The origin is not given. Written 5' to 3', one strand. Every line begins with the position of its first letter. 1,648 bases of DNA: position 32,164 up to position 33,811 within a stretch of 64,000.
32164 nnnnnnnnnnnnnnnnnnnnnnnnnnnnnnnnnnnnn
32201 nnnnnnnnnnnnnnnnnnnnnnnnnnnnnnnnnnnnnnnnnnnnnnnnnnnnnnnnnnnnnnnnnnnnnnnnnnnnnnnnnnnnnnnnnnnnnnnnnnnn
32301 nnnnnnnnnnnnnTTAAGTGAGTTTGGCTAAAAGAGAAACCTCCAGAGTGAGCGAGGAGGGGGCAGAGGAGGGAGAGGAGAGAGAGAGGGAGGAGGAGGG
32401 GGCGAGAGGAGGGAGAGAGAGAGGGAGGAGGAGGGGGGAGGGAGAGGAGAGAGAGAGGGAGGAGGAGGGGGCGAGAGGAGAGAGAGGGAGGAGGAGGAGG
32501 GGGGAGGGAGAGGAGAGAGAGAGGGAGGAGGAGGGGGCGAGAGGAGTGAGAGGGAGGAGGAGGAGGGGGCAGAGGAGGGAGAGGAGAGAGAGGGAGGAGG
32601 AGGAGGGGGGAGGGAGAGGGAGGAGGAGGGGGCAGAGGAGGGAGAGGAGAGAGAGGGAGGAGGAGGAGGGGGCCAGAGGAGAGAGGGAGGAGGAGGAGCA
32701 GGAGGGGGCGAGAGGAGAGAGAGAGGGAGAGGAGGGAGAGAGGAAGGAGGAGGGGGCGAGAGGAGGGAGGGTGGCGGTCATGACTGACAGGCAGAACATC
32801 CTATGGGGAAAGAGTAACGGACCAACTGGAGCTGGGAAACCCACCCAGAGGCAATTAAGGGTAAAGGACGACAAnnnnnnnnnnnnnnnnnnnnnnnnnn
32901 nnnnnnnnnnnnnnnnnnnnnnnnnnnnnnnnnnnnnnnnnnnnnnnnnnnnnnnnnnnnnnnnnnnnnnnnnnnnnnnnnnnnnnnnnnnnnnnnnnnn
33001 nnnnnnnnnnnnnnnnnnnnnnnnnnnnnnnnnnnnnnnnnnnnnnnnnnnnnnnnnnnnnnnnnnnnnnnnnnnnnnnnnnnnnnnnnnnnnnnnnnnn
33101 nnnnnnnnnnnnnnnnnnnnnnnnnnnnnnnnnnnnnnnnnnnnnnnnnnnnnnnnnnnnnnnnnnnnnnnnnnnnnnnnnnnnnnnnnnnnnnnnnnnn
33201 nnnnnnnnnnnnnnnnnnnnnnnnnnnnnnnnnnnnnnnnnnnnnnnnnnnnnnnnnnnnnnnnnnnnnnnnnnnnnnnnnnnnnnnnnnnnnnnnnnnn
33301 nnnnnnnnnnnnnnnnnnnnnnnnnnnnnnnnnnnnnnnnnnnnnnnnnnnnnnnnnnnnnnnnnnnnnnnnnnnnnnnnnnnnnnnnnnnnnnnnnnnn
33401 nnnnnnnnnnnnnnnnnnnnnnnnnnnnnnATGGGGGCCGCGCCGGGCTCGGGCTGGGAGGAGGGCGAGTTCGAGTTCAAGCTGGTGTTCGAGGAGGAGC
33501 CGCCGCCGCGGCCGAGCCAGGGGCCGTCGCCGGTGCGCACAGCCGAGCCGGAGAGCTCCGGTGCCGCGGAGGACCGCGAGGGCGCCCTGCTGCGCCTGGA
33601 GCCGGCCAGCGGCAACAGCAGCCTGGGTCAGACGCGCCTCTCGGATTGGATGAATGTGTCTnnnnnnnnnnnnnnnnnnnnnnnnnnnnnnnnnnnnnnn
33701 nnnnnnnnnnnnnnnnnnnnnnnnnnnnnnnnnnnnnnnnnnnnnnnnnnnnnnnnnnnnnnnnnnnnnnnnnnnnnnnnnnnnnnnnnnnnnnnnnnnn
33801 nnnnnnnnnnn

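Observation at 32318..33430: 460-bp purine-only GA/GGA tract plus poly-C run immediately upstream of the nfatc4 CpG-island promoter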

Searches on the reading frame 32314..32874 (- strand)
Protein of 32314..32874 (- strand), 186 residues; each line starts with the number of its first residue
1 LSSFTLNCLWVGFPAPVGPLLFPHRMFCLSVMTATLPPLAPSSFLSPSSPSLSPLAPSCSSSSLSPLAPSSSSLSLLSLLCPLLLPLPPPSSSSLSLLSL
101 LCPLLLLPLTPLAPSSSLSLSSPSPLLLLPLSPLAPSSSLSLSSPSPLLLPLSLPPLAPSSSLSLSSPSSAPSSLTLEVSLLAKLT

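Call 9: search_protein_families(library=pfam, proteins=[window:32314-32874:-], max_evalue=0.01)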
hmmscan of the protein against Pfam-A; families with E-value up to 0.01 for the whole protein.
window:32314-32874:- (186 aa): 0 families

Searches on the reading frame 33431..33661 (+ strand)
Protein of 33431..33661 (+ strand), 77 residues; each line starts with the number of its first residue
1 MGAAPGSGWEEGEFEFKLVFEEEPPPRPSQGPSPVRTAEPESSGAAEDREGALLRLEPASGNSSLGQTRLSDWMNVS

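Call 17: find_homologous_proteins(query=window:33431-33661:+, max_evalue=0.01)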
Query seq(77 aa) (77 aa): 63 proteins with E <= 0.01 among 63 candidates.
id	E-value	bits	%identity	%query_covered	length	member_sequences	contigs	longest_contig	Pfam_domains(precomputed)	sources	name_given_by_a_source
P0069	1.3e-41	158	99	100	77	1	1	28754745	-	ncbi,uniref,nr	ncbi:hypothetical protein F2P81_000295 [Scophthalmus maximus]|uniref:Uncharacterized protein n=1 Tax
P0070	1.1e-27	113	88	68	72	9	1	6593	-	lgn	-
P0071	3.9e-24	102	77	95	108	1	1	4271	-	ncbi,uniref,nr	ncbi:nuclear factor of activated T-cells, cytoplasmic 4 [Lates japonicus]|uniref:Nuclear factor of a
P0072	5.4e-24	102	88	74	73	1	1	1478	-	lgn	-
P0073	1.6e-23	100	73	91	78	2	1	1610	-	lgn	-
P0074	4.7e-23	99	77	86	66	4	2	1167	-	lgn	-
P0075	7.0e-23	98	77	86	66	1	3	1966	-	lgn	-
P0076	7.3e-23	98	82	74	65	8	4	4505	-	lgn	-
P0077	6.2e-22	95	72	94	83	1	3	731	-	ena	-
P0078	7.4e-22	95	74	84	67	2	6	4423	-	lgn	-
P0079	9.6e-22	95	81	74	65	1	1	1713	-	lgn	-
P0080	2.1e-21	93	68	94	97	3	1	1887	-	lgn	-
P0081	2.2e-21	93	79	68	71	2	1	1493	-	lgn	-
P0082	1.8e-20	91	77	86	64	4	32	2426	-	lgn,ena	-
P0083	1.9e-20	90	76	86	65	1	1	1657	-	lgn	-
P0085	3.2e-20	90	73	86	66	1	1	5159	-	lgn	-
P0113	6.1e-13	67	61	94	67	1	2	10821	-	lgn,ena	-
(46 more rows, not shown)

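Call 19: find_encoding_contigs(protein=P0069, flank=10000, max_places=6)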
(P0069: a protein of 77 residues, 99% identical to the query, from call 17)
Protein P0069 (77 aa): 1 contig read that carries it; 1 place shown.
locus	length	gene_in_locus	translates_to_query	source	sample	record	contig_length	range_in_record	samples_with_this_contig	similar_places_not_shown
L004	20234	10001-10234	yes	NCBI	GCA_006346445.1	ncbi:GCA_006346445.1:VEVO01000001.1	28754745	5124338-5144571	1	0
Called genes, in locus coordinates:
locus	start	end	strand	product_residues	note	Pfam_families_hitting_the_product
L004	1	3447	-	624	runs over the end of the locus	PF00001:7tm_1, PF01370:Epimerase (weak), PF08338:DUF1731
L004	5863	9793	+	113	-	-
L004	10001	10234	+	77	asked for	-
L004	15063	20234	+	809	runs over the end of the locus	PF00554:RHD_DNA_bind, PF16179:RHD_dimer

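Call 20: find_encoding_contigs(protein=P0070, flank=10000, max_places=4)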
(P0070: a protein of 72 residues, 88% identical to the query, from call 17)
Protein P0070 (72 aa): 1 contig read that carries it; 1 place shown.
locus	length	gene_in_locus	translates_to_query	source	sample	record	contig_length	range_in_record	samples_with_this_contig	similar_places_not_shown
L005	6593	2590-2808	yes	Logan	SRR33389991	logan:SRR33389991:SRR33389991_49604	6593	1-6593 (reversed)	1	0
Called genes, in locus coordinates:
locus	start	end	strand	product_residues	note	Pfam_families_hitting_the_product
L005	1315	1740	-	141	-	-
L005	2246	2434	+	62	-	-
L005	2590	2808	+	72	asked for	-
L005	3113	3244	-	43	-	-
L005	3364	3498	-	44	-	-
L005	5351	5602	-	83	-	-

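Call 21: find_encoding_contigs(protein=P0071, flank=10000, max_places=3)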
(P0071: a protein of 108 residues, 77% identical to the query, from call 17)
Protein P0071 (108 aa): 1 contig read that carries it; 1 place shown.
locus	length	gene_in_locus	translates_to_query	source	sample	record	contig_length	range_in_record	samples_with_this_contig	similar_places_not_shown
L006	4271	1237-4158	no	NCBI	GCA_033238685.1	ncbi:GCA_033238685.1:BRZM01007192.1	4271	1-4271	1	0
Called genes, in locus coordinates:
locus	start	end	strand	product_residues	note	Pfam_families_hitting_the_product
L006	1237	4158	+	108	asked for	-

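Call 29: find_encoding_contigs(protein=P0076, flank=10000, max_places=4)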
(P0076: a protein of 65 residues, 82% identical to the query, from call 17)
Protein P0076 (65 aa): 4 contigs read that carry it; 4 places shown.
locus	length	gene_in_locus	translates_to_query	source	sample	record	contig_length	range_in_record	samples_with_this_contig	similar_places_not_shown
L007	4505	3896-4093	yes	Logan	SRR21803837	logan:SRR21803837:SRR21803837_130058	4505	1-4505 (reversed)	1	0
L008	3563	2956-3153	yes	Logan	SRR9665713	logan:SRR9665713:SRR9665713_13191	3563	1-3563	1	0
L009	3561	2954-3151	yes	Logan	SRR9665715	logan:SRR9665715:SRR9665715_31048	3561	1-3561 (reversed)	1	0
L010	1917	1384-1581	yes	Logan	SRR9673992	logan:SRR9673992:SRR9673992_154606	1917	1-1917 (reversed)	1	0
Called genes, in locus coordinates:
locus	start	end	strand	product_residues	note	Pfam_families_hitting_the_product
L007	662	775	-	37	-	-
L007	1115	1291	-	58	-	-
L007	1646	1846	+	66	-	-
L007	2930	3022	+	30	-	-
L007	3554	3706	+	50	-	-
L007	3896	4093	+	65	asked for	-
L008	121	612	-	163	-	-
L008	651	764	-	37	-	-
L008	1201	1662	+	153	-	-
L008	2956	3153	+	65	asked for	-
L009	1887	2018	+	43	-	-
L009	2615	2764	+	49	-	-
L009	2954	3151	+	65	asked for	-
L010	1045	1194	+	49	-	-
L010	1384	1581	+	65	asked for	-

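Call 30: find_encoding_contigs(protein=P0113, flank=10000, max_places=3)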
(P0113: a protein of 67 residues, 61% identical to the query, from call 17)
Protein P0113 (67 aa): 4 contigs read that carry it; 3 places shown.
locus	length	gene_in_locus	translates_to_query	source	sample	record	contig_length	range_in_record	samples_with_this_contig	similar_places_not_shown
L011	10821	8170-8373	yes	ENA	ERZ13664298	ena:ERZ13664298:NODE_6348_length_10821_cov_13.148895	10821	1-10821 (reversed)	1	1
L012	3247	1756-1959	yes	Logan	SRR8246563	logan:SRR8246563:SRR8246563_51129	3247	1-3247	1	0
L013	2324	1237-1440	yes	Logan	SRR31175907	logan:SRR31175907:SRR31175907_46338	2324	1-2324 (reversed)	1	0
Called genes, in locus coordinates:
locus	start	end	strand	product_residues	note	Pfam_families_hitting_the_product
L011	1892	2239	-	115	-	-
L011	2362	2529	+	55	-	-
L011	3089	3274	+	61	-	-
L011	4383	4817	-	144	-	-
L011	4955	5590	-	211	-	-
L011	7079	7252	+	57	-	-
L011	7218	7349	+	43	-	-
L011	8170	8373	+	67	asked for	-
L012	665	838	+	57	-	-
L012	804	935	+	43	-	-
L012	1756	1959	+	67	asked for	-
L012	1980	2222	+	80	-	-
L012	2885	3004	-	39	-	-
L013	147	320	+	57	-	-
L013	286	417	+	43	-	-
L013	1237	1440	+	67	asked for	-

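Call 31: find_encoding_contigs(protein=P0085, flank=10000, max_places=3)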
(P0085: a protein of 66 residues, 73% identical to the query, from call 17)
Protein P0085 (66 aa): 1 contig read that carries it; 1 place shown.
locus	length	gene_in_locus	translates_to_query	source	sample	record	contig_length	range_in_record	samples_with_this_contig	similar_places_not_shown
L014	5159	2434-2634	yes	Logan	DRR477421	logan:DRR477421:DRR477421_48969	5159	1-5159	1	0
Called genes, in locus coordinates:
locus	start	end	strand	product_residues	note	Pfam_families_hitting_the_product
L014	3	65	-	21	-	?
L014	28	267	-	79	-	-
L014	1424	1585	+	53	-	-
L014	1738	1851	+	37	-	-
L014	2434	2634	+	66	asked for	-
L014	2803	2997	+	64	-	-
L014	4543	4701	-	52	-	-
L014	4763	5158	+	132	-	?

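Call 44: find_encoding_contigs(protein=P0072, flank=10000, max_places=3)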
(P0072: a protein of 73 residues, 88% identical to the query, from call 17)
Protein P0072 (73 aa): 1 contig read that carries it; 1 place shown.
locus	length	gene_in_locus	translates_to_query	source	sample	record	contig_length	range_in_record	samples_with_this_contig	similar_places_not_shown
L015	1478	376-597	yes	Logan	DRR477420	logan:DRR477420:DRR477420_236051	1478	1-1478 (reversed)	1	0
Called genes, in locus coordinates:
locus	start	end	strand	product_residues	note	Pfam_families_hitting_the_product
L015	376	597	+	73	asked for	-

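Call 58: find_encoding_contigs(protein=P0078, flank=6000, max_places=3)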
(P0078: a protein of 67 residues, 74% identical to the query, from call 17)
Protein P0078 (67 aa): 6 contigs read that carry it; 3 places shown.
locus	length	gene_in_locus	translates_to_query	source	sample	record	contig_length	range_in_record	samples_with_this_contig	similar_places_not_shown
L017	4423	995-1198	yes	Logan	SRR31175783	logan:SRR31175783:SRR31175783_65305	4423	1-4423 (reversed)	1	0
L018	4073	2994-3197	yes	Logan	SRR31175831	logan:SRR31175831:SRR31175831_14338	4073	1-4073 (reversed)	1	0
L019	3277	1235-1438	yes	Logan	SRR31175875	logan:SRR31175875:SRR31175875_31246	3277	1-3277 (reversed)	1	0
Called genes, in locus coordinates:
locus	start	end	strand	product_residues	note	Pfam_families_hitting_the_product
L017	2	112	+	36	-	?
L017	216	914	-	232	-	-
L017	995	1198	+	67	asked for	-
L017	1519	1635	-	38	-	-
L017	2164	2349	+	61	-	-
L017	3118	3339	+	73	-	-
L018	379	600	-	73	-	-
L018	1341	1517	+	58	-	-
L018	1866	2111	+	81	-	-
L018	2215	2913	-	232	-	-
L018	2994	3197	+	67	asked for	-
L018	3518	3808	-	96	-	-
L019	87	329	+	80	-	-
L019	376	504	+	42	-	-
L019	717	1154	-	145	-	-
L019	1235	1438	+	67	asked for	-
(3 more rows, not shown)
